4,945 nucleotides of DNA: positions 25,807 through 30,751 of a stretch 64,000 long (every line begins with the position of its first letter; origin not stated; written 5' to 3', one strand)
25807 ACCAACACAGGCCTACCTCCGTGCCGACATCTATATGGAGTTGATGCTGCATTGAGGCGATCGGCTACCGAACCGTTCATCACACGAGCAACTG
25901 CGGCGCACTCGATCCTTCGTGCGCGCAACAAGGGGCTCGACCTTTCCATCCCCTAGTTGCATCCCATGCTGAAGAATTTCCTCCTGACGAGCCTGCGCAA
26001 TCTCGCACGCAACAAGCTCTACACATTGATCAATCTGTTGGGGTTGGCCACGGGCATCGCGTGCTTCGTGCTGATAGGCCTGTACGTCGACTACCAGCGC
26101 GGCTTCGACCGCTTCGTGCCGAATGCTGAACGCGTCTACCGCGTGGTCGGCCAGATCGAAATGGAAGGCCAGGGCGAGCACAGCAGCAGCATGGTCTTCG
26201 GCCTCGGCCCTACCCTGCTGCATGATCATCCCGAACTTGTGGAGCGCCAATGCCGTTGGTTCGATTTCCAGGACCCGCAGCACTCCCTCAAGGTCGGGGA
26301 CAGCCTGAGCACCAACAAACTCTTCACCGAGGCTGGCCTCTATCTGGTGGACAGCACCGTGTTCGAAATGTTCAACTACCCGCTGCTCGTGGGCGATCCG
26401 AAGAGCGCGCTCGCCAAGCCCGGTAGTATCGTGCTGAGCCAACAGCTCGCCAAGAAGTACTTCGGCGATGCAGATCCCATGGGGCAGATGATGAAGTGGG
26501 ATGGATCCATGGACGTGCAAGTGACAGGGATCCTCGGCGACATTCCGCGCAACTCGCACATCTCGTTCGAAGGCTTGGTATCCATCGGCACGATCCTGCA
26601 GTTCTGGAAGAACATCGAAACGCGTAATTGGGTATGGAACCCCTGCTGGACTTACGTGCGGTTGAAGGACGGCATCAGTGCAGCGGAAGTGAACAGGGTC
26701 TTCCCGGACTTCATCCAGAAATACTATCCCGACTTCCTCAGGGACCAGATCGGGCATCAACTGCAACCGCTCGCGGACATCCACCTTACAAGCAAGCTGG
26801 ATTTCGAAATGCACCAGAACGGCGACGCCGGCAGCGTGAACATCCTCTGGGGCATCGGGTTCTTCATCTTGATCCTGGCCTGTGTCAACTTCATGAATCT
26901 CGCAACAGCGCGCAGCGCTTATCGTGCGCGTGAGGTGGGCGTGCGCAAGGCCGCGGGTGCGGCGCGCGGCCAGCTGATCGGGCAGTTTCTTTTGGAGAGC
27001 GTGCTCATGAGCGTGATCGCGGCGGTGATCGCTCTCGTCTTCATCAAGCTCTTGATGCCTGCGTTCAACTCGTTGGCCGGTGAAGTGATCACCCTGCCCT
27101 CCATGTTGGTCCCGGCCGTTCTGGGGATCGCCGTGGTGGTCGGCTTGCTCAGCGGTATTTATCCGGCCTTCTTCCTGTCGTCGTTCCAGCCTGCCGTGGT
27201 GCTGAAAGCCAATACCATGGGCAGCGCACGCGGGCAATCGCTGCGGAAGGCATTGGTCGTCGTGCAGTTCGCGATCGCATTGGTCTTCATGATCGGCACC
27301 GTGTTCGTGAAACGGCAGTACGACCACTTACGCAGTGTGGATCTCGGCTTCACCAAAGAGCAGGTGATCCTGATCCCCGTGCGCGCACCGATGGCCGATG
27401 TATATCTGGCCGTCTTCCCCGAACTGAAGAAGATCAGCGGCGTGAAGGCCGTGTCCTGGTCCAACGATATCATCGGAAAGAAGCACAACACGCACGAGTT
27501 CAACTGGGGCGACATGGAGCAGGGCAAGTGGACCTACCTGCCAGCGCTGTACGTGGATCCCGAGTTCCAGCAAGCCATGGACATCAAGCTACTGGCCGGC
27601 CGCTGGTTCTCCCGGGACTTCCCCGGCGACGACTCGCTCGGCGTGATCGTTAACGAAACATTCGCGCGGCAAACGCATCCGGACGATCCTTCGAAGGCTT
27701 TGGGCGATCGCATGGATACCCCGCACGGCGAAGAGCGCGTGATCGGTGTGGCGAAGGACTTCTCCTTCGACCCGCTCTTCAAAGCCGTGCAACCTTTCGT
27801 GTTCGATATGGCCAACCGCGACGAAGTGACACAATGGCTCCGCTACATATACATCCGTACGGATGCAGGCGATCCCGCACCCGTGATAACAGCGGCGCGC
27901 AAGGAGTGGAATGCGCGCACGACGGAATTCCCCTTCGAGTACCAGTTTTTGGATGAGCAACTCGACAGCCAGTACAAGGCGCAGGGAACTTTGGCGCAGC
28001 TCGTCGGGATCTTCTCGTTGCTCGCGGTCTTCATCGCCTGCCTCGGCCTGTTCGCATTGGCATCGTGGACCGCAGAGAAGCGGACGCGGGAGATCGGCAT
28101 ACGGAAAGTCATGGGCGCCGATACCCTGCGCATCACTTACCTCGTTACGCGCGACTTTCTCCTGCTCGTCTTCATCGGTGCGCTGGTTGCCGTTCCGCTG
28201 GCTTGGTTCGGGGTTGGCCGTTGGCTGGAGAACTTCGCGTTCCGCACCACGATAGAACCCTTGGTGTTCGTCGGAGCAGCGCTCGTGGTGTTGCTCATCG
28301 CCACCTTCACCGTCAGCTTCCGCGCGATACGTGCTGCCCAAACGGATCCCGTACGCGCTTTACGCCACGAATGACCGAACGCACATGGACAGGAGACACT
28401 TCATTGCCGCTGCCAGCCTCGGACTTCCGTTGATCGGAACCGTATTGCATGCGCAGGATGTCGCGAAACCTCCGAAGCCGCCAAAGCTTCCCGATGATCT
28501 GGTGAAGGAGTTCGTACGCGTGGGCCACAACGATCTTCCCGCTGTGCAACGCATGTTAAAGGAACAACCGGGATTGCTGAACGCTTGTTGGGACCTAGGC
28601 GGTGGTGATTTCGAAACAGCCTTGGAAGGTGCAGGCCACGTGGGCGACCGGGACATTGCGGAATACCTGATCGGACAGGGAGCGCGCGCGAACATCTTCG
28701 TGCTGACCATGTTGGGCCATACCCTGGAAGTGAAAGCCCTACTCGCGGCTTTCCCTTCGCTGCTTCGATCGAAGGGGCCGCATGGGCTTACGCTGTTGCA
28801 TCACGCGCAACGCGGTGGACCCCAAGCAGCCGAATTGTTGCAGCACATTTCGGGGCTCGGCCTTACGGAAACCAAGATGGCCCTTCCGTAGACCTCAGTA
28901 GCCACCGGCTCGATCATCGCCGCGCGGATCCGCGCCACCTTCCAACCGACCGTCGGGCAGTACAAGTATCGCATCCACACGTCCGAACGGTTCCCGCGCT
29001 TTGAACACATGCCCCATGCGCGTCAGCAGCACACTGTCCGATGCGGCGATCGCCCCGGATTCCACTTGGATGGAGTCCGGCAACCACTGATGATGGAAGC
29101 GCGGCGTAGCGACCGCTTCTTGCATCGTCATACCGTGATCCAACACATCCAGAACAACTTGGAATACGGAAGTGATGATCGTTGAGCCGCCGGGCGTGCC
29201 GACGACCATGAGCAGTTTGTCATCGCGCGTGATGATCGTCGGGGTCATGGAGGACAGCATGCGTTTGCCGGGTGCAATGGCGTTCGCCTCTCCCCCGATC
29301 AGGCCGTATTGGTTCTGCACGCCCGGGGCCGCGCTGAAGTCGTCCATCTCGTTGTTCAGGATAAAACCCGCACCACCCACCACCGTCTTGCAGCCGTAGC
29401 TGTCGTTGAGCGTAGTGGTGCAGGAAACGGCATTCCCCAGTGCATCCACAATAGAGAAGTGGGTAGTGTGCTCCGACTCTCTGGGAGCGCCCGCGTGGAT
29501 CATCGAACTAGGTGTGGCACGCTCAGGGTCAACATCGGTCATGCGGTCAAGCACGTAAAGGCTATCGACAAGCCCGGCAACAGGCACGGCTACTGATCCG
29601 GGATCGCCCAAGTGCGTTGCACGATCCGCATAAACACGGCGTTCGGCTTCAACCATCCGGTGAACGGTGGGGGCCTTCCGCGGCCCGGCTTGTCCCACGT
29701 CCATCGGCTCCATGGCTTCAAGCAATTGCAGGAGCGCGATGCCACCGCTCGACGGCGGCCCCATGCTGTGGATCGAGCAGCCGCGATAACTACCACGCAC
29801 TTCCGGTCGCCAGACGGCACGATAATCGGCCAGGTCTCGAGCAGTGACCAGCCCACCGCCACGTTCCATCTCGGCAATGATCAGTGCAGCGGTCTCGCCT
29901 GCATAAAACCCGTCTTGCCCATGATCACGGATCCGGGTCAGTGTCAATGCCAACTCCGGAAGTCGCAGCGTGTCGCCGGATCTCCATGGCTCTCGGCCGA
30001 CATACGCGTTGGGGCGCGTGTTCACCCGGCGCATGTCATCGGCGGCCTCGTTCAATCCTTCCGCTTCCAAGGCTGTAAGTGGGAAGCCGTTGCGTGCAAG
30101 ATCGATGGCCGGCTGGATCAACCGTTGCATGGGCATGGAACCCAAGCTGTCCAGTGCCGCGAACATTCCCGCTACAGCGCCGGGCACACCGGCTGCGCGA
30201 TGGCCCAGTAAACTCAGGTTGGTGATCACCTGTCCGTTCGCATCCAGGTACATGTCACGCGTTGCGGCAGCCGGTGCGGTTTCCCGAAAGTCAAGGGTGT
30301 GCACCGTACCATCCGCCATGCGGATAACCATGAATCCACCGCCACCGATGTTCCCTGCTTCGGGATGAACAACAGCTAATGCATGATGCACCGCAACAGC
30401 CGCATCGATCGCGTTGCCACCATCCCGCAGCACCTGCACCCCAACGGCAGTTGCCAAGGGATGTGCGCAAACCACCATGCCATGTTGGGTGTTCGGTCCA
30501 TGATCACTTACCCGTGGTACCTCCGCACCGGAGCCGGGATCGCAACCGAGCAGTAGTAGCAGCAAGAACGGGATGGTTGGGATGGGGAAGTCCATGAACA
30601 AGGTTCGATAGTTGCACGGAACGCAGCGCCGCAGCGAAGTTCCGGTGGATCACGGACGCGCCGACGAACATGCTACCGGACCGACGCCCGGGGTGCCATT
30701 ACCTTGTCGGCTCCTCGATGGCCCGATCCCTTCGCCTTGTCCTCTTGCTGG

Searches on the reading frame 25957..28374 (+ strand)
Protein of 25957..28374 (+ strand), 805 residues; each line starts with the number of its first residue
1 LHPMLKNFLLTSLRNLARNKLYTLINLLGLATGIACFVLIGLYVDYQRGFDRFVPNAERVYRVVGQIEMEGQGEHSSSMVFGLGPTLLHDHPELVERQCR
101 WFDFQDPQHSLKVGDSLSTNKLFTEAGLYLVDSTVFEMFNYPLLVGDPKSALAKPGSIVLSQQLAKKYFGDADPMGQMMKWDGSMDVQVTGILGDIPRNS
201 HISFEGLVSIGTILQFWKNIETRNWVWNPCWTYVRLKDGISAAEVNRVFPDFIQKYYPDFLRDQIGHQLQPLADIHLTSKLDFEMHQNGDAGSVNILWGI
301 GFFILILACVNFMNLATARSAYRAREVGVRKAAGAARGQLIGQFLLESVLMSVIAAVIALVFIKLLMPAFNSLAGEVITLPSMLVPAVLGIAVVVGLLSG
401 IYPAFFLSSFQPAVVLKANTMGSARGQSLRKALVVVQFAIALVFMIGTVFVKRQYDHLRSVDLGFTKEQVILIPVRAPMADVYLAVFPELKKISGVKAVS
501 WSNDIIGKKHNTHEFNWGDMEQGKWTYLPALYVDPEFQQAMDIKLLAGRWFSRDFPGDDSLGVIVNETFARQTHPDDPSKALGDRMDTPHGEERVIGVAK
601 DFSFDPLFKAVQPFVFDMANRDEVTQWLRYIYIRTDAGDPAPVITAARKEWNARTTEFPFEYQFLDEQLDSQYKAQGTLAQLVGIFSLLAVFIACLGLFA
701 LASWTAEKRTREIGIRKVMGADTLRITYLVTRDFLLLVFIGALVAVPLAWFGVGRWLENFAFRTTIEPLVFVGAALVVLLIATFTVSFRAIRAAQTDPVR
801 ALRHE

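Call 19: search_protein_families(library=pfam, proteins=[window:25957-28374:+], max_evalue=0.001)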
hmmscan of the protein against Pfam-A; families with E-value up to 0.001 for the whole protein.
window:25957-28374:+ (805 aa): 2 families
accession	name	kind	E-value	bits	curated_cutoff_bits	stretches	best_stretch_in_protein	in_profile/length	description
PF12704.14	MacB_PCD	-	1.2e-26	94.8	27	2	23-246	1-201/207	MacB-like periplasmic core domain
PF02687.27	FtsX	-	6.8e-24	84.7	25.5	2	300-412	3-120/120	FtsX-like permease C-terminal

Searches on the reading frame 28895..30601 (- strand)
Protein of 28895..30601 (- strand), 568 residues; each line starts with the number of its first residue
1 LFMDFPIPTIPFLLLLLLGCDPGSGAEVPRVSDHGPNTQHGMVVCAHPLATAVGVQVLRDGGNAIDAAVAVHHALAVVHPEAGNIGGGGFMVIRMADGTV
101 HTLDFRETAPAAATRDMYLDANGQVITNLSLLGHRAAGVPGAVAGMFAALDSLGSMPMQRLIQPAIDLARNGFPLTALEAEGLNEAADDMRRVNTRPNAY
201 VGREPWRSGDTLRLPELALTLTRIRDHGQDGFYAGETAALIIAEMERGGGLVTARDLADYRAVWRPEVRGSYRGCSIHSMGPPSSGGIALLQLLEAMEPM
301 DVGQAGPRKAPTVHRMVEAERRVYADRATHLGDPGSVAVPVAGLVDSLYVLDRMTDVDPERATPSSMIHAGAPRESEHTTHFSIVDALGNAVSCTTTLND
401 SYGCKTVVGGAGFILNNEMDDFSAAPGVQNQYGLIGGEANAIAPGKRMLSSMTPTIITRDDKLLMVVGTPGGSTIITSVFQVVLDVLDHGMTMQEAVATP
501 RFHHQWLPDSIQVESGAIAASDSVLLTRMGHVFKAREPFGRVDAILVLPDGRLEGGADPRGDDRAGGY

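Call 19: search_protein_families(library=pfam, proteins=[window:28895-30601:-], max_evalue=0.001)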
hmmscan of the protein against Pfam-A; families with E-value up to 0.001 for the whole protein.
window:28895-30601:- (568 aa): 1 family
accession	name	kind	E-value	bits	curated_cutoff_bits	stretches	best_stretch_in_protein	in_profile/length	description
PF01019.26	G_glu_transpept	-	2.9e-156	521.7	27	1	56-562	2-511/512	Gamma-glutamyltranspeptidase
